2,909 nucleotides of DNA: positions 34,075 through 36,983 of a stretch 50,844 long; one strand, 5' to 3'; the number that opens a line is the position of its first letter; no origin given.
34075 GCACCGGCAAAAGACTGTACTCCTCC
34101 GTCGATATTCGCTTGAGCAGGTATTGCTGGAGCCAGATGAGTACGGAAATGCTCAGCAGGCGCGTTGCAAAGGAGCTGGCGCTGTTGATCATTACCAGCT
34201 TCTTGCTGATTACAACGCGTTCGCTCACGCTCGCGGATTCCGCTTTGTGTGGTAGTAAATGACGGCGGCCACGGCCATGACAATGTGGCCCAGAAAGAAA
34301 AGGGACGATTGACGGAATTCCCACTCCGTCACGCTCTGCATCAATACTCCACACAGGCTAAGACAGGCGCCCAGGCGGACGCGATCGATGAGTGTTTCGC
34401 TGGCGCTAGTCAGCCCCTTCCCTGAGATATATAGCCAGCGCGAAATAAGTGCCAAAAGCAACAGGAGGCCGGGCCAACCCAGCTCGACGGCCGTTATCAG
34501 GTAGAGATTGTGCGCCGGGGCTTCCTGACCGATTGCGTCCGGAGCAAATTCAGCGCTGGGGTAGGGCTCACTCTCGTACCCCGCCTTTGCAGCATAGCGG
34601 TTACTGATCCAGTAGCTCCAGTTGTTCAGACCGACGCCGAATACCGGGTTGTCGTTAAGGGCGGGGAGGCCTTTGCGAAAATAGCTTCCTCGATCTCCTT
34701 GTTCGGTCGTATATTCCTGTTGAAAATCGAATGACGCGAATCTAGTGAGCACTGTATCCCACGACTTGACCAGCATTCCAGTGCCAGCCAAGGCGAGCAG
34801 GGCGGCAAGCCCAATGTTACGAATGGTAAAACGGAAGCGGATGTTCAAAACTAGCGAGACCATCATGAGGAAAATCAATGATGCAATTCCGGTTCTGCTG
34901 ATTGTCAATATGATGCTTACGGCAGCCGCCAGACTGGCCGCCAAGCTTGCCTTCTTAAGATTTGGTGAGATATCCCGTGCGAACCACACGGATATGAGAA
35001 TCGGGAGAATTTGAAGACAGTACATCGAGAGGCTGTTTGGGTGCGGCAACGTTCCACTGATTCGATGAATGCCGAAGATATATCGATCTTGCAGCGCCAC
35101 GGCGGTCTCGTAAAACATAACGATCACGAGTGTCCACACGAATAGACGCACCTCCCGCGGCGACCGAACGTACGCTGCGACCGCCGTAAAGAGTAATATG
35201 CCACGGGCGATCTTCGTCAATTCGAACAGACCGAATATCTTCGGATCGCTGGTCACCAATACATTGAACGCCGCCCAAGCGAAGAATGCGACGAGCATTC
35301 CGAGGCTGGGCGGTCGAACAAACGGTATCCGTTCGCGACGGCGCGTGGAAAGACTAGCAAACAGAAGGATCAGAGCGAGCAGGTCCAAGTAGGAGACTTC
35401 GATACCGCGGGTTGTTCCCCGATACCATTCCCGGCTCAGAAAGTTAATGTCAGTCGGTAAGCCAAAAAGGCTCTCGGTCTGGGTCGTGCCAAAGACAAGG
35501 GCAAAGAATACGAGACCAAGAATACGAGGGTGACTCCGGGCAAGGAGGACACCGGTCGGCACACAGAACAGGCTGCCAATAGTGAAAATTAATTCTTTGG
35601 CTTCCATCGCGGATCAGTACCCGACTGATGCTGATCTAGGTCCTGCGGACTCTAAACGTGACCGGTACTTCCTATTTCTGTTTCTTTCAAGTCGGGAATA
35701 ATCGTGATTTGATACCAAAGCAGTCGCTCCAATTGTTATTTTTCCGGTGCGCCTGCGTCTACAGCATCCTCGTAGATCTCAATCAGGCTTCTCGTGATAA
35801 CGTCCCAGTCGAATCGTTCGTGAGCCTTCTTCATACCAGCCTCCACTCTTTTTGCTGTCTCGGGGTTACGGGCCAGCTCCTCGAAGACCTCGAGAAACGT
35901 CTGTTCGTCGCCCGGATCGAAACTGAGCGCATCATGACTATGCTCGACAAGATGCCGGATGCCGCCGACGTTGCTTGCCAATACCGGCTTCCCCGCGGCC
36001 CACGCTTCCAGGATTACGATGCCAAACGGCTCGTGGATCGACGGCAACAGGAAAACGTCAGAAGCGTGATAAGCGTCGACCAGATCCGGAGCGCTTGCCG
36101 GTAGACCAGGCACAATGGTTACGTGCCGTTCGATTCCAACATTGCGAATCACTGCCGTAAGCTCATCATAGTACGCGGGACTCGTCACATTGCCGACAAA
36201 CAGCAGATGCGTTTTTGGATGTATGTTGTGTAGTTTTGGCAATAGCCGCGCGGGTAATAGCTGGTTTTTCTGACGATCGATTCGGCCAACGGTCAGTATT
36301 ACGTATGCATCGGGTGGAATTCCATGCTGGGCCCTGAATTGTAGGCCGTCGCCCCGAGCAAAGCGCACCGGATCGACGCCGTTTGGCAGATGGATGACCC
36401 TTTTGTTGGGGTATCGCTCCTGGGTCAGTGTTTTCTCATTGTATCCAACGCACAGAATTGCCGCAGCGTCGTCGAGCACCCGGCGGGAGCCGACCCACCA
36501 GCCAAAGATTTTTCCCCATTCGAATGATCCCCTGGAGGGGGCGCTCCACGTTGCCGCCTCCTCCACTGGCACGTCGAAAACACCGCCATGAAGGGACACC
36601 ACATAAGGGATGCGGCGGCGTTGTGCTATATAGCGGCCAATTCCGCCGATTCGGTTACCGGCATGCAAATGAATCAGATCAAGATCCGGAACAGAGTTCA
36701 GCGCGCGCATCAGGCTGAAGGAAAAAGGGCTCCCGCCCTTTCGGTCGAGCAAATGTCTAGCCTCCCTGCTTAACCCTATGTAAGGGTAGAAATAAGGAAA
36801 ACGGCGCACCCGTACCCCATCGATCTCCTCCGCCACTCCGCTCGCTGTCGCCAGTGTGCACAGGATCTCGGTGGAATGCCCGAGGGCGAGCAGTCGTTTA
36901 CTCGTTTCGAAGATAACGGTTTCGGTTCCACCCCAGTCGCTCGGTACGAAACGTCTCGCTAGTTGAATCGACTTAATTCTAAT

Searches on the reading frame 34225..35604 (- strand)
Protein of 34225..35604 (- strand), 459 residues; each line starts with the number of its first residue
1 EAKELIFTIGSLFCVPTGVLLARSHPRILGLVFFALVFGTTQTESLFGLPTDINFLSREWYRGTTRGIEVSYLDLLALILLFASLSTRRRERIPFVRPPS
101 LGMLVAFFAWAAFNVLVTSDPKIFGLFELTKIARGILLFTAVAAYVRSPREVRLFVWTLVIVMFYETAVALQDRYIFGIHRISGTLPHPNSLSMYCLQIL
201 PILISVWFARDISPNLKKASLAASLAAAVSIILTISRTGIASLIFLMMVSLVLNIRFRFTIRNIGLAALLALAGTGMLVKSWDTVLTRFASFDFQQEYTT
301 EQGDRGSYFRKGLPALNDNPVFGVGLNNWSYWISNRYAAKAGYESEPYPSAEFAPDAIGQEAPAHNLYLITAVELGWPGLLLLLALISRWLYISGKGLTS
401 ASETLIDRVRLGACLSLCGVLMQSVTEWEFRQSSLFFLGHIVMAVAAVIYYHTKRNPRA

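Call 6: search_protein_families(library=pfam, proteins=[window:34225-35604:-], max_evalue=0.001)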
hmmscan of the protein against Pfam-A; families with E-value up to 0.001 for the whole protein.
window:34225-35604:- (459 aa): 1 family
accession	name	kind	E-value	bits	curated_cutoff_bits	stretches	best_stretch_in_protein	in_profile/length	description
PF04932.20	Wzy_C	-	8e-20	71.6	31.7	1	223-384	2-149/149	O-Antigen ligase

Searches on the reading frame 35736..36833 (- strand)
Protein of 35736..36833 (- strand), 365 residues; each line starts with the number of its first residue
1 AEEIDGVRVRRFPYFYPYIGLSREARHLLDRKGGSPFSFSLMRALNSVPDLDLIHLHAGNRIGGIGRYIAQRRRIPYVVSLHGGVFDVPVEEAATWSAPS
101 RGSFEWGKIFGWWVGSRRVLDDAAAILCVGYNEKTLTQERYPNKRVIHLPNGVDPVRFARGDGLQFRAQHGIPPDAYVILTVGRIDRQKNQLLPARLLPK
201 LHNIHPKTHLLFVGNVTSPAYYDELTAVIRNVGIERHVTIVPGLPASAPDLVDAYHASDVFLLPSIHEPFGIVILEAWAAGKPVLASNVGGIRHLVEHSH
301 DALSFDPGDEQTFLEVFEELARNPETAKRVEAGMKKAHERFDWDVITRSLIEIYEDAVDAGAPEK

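Call 6: search_protein_families(library=pfam, proteins=[window:35736-36833:-], max_evalue=0.001)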
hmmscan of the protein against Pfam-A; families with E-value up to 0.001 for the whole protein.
window:35736-36833:- (365 aa): 6 families
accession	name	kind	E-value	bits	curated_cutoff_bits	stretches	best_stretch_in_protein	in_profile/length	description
PF00534.26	Glycos_transf_1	-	3.6e-33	114.9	26.4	1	166-332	5-167/172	Glycosyl transferases group 1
PF13692.12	Glyco_trans_1_4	-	8.4e-26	91.4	27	1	177-322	2-141/142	Glycosyl transferases group 1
PF20706.3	GT4-conflict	-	5e-12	45.9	26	1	117-304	141-325/385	Family 4 Glycosyltransferase in conflict systems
PF13579.12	Glyco_trans_4_4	-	1.8e-10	41.9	29.7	1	3-152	36-158/158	Glycosyl transferase 4-like domain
PF13439.12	Glyco_transf_4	-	3.8e-10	40.5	28.5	1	34-156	57-169/170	Glycosyltransferase Family 4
PF13524.12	Glyco_trans_1_2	-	5.8e-05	23.5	25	1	246-347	35-139/144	Glycosyl transferase-like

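Call 66: search_protein_families(library=ncbifam, proteins=[window:35736-36833:-], max_evalue=1e-10)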
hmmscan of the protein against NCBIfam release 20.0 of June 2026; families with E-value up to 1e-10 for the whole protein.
window:35736-36833:- (365 aa): 23 families
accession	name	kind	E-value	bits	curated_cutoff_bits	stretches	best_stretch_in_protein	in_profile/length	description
TIGR03449.1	mycothiol_MshA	equivalog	1.6e-32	113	462.5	1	16-358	70-404/406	D-inositol-3-phosphate glycosyltransferase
TIGR02149.1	glgA_Coryne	subfamily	5.6e-30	104.7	302.4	1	37-356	71-389/391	glycogen synthase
NF038295.1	EPS_HpsP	equivalog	7.4e-26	91.1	550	1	37-356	78-386/388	hormogonium polysaccharide biosynthesis glycosyltransferase HpsP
TIGR03088.1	stp2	hypoth_equivalog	8.1e-26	90.9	409.05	1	141-356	157-372/374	TIGR03088 family PEP-CTERM/XrtA system glycosyltransferase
TIGR04047.1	MSMEG_0565_glyc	hypoth_equivalog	1.6e-23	83.4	259.85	1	117-355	133-372/373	MSMEG_0565 family glycosyltransferase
NF047684.1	TeichurnBiosyTuaC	equivalog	2.1e-22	79.6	550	1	50-357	108-389/391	teichuronic acid biosynthesis protein TuaC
NF038229.1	Glyco4_Geo_Pelo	equivalog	3.4e-22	78.9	400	1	117-357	104-336/338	GPMC system family 4 glycosyltransferase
NF041876.1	EPS_EpsE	equivalog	2.8e-21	76.2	400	1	143-344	185-383/389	exopolysaccharide biosynthesis GT4 family glycosyltransferase EpsE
TIGR03999.1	thiol_BshA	equivalog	4.2e-20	72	273.7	1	142-357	165-373/375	N-acetyl-alpha-D-glucosaminyl L-malate synthase BshA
NF012028.0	PRK15484.1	subfamily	4.5e-18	65.5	618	1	121-353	138-374/380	lipopolysaccharide N-acetylglucosaminyltransferase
TIGR04063.1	stp3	hypoth_equivalog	6.6e-17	61.5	442.05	1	121-357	158-395/397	TIGR04063 family PEP-CTERM/XrtA system glycosyltransferase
NF053787.1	GlcN_PG_synth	equivalog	9.2e-17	60.9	480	1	146-357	166-359/361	N-acetylglucosaminyl phosphatidylglycerol synthase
TIGR04157.1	glyco_rSAM_CFB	subfamily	1.4e-15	57.2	400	1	116-319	163-362/406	TIGR04157 family glycosyltransferase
NF041010.1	glycosy_Agl16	equivalog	2e-13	50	575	1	125-356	136-350/352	glycosylation protein Agl16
NF053513.1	Gtran_IagA_BgsA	equivalog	3.2e-13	49.4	460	1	121-357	104-331/333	LTA glycolipid anchor biosynthesis glycosyltransferase, IagA/BgsA family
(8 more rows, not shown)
